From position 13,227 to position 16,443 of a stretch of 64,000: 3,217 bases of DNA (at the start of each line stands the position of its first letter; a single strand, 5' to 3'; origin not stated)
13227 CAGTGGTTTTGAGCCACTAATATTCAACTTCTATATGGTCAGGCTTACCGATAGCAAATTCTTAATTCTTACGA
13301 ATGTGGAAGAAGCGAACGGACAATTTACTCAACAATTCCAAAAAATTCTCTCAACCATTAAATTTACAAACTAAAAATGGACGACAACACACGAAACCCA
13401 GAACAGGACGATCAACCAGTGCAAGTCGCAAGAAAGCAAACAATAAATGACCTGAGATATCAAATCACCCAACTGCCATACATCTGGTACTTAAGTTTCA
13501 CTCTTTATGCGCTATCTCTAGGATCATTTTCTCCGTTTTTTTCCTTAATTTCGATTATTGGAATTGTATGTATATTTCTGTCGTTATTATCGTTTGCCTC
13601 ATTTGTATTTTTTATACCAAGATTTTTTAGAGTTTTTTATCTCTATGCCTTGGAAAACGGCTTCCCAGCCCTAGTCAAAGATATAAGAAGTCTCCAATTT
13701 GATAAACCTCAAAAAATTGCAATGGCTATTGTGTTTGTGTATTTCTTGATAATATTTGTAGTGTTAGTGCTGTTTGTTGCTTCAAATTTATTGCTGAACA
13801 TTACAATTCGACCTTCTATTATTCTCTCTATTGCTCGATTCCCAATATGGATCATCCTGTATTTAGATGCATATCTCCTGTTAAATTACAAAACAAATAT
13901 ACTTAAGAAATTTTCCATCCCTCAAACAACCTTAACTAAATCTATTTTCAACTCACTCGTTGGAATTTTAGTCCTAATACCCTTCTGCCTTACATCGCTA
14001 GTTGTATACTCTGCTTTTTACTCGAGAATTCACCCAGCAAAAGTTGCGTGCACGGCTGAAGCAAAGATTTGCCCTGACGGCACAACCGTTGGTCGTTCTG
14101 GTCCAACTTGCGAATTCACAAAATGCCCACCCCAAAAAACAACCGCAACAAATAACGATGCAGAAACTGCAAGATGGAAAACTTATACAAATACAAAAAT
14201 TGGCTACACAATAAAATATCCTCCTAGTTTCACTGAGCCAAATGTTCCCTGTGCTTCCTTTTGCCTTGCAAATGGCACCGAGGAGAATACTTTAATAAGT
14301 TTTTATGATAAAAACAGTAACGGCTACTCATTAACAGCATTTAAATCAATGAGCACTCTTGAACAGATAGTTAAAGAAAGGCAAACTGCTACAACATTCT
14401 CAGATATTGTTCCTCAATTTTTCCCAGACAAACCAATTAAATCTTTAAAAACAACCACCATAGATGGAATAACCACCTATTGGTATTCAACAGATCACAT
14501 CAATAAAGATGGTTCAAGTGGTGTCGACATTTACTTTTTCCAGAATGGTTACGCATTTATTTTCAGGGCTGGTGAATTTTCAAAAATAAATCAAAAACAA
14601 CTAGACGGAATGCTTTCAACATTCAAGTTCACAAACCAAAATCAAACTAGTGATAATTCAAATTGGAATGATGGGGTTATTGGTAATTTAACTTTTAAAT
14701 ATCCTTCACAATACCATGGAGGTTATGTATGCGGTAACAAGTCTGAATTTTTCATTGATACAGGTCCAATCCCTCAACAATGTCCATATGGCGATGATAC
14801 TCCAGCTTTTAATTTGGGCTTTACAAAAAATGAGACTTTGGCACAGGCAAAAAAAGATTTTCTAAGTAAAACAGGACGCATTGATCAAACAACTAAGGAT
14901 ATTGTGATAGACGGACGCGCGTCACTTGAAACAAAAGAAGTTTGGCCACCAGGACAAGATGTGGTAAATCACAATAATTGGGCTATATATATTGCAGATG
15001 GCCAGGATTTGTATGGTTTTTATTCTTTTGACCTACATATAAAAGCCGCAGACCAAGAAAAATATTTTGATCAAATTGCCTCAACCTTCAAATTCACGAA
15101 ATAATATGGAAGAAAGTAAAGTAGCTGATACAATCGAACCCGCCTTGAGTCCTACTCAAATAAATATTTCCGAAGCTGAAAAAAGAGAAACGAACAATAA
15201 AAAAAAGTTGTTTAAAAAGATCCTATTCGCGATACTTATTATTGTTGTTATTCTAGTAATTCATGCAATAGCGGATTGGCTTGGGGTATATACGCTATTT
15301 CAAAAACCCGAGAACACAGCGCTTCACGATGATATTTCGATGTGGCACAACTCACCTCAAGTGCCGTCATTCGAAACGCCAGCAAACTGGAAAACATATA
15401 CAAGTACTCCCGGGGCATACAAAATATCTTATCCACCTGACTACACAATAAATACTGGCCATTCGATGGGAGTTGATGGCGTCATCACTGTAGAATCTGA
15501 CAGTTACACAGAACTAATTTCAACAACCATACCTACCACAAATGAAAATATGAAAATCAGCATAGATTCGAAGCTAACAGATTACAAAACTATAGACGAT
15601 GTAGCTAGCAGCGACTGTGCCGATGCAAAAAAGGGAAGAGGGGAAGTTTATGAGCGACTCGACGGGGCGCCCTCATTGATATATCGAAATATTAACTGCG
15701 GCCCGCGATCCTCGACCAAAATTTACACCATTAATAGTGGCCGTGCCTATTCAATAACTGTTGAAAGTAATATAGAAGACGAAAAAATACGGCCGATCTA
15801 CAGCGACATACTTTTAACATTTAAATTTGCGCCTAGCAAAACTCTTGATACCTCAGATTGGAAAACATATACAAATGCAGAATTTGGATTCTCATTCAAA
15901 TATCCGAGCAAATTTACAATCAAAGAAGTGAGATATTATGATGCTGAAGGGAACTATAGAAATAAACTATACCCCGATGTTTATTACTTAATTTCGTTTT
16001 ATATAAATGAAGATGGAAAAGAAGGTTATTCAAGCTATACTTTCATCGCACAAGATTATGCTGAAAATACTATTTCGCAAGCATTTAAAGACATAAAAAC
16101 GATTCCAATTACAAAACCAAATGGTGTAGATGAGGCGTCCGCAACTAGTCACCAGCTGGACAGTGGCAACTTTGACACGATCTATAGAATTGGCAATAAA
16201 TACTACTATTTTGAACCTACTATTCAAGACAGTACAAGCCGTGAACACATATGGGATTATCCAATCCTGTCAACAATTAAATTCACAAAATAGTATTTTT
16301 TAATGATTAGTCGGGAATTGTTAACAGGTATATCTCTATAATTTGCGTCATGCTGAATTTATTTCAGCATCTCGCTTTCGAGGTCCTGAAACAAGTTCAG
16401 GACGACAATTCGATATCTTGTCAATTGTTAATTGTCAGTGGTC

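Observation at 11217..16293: Tandem array of four cassette genes built from repeated PsbP-like modules, each ending on FKFT[KN]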

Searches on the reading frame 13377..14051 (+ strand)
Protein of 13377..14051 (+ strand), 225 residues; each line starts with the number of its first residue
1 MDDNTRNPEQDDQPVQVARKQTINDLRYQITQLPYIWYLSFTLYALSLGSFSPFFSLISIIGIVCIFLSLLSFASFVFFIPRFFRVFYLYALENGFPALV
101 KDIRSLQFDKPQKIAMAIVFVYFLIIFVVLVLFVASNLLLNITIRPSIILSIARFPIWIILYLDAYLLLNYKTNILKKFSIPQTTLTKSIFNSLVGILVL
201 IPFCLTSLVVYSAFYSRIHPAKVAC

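Call 41: find_homologous_proteins(query=window:13377-14051:+, max_evalue=0.001)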
Query window:13377-14051:+: 681 candidates shared short words with the query, none scored E <= 0.001.

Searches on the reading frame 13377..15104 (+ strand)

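Call 3: search_protein_families(library=pfam, proteins=[window:13377-15104:+], max_evalue=1)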
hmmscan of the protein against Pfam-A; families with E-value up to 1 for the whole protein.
window:13377-15104:+ (575 aa): 1 family
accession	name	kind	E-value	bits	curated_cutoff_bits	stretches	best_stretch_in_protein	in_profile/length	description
PF18933.6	PsbP_2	-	0.015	15.8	27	1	253-418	30-184/184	PsbP-like protein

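Call 4: search_protein_families(library=ncbifam, proteins=[window:13377-15104:+], max_evalue=1)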
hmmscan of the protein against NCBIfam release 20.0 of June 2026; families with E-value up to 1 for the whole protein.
window:13377-15104:+ (575 aa): 0 families

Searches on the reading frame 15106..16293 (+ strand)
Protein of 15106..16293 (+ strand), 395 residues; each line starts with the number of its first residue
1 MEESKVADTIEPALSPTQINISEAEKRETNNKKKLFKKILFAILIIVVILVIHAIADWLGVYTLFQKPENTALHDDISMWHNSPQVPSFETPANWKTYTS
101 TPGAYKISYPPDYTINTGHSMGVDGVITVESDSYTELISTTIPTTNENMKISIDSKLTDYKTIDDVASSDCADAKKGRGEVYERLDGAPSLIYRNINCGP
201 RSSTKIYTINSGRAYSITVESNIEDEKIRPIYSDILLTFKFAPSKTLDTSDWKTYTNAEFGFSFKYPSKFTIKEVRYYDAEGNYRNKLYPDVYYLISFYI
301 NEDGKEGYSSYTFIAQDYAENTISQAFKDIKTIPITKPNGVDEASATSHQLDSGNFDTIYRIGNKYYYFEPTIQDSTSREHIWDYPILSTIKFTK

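Call 3: search_protein_families(library=pfam, proteins=[window:15106-16293:+], max_evalue=1)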
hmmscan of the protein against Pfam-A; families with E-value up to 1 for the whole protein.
window:15106-16293:+ (395 aa): 4 families
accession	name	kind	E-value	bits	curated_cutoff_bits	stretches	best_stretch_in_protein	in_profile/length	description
PF18933.6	PsbP_2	-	0.00018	22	27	1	249-280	41-72/184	PsbP-like protein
PF01789.22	PsbP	-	0.091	13.2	23.5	0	94-168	2-62/155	PsbP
PF05739.25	SNARE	-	0.16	12.5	26.8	1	22-50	25-53/53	SNARE domain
PF09889.16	DUF2116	-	0.26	11.7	26.8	1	30-51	31-54/59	Probable treble clef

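Call 4: search_protein_families(library=ncbifam, proteins=[window:15106-16293:+], max_evalue=1)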
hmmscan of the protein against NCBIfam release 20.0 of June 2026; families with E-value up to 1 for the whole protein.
window:15106-16293:+ (395 aa): 4 families
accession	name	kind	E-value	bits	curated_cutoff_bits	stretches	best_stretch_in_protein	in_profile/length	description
NF033598.2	elast_bind_EbpS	equivalog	0.048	12.6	300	1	23-63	291-329/498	elastin-binding protein EbpS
NF038218.1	IcmG_DotF_IVB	equivalog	0.097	12.3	200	1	22-69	34-79/266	type IVB secretion system protein IcmG/DotF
NF038277.1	accessory_MacP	equivalog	0.11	13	45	1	27-53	64-90/98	cell wall synthase accessory phosphoprotein MacP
NF004285.1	PRK05696.1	equivalog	0.17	11.6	179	1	24-60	6-41/171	flagellar basal body-associated protein FliL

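Call 59: predict_structure(alignment_id=A3)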
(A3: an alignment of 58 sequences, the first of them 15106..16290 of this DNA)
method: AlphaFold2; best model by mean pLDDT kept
length: 395 residues; sequences in the alignment: 58
mean_pLDDT: 71.2   pTM: 0.56
mean pLDDT of the five models: 71.2, 70.3, 70.2, 69.3, 68.9
residues with pLDDT >= 90: 95; 70-90: 125; 50-70: 105; < 50: 70
segments of 3 or more residues with pLDDT < 50: 1-3, 7-30, 67-76, 304-306, 308-328
pLDDT, mean of each block of 10 residues (from residue 1): 43 43 42 70 95 89 59 47 72 94 90 81 65 59 68 89 90 74 89 85 90 92 87 93 78 90 87 76 63 58 50 37 39 58 67 64 73 56 66 81
secondary structure, 60 per line:
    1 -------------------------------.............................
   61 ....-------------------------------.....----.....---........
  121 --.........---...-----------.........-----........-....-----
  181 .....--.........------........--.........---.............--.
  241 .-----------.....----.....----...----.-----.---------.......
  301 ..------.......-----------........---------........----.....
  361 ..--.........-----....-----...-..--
elements in order: H32-64 E96-100 E105-109 E113-120 E123-131 E149-157 H163-170 H172-175 E181-185 E188-196 E203-210 E213-221 H225-237 E253-257 E262-266 E271-273 E294-302 E309-315 E327-334 E344-351 E356-362 E365-373 H379-382
